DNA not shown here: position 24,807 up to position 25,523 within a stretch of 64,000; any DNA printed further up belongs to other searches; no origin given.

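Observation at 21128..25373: Contiguous seven-gene anaerobic ROS-detoxification island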

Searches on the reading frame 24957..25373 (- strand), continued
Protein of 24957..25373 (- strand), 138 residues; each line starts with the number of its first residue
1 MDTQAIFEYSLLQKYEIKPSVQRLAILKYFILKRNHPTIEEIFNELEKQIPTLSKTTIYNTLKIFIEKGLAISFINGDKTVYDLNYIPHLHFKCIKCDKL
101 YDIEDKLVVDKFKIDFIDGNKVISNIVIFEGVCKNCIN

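Call 30: find_related_loci(query=A1, collection=genome_contigs, flank=10000)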
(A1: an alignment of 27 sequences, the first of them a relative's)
Query A1 (138 aa) in genome_contigs; peptide patterns used: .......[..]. (x = any residue, [..] = any of these).
600 stretches matched a pattern (row limit reached: there are more); 599 encode a relative of the query (tblastn E <= 1e-3); the best 80 are kept; 80 distinct loci.
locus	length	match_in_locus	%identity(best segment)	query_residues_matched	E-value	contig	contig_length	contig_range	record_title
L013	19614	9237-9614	47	12-136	4e-34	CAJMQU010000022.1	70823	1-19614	TPA_asm: uncultured bacterium isolate ERR1600740-bin.4 genome assembly, contig: NODE_490_length_70823_cov_9.643850, whol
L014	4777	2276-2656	48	11-138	5e-34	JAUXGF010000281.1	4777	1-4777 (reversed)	MAG: Calditrichaceae bacterium isolate CSMAG_2922 CSMAG_2922_k117_2133962_length_4777_cov_7.0000, whole genome shotgun s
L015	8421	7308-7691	47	12-138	6e-34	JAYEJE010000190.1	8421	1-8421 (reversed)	MAG: Methanobacteriota archaeon isolate MAG172 MAG172_190, whole genome shotgun sequence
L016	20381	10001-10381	45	12-137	5e-34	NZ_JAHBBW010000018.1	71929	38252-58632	Bacteroides propionicigenes strain NSJ-90 NSJ-90_ctg018, whole genome shotgun sequence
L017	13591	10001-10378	43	11-137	8e-34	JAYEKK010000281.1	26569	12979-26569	MAG: Candidatus Cloacimonadota bacterium isolate MAG139 MAG139_281, whole genome shotgun sequence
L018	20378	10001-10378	46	12-136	1e-33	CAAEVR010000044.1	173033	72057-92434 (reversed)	MAG TPA_asm: uncultured Bacteroides sp., isolate HGM04657, WGS project CAAEVR010000000 data, contig: ERS608613_38_k95_20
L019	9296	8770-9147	46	12-136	2e-33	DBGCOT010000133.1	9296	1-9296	MAG TPA_asm: Bacteroides sp. isolate MAG11519 contig133, whole genome shotgun sequence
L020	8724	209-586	46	12-136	2e-33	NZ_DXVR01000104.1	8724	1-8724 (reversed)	MAG: Bacteroides sp. isolate HRGM_Genome_3449 HRGM_Genome_3449_104, whole genome shotgun sequence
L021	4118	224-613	44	9-137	3e-33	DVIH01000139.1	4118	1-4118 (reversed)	MAG TPA_asm: Candidatus Avibacteroides excrementipullorum isolate ChiHjej12B11-16860 ChiHjej12B11M5__C423666_L4118_SRR63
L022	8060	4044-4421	44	11-137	3e-33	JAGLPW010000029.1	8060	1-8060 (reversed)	MAG: Candidatus Cloacimonadota bacterium isolate RS_8_23 ROV157_8.bin.23.fa_29, whole genome shotgun sequence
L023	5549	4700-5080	44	11-138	4e-33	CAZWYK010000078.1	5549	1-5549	MAG TPA_asm: uncultured Candidatus Cloacimonadota bacterium isolate SRP077602_co7_485 genome assembly, contig: NODE_5718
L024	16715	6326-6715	42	9-137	6e-33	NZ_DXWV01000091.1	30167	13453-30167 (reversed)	MAG: Bacteroides sp. isolate HRGM_Genome_3638 HRGM_Genome_3638_91, whole genome shotgun sequence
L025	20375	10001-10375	46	12-136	1e-32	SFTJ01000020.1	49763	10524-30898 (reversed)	MAG: bacterium isolate W1P28.007 Contig277, whole genome shotgun sequence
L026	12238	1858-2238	47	10-137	7e-33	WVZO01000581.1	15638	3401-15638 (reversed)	MAG: Candidatus Aminicenantes bacterium isolate CS4-C025 C_merged_R1_(paired)_contig_36530, whole genome shotgun sequenc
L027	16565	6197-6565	46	12-137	5e-33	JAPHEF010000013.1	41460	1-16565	MAG: Candidatus Alkanophaga liquidiphilum isolate MCA70_species_2 c_000000000013, whole genome shotgun sequence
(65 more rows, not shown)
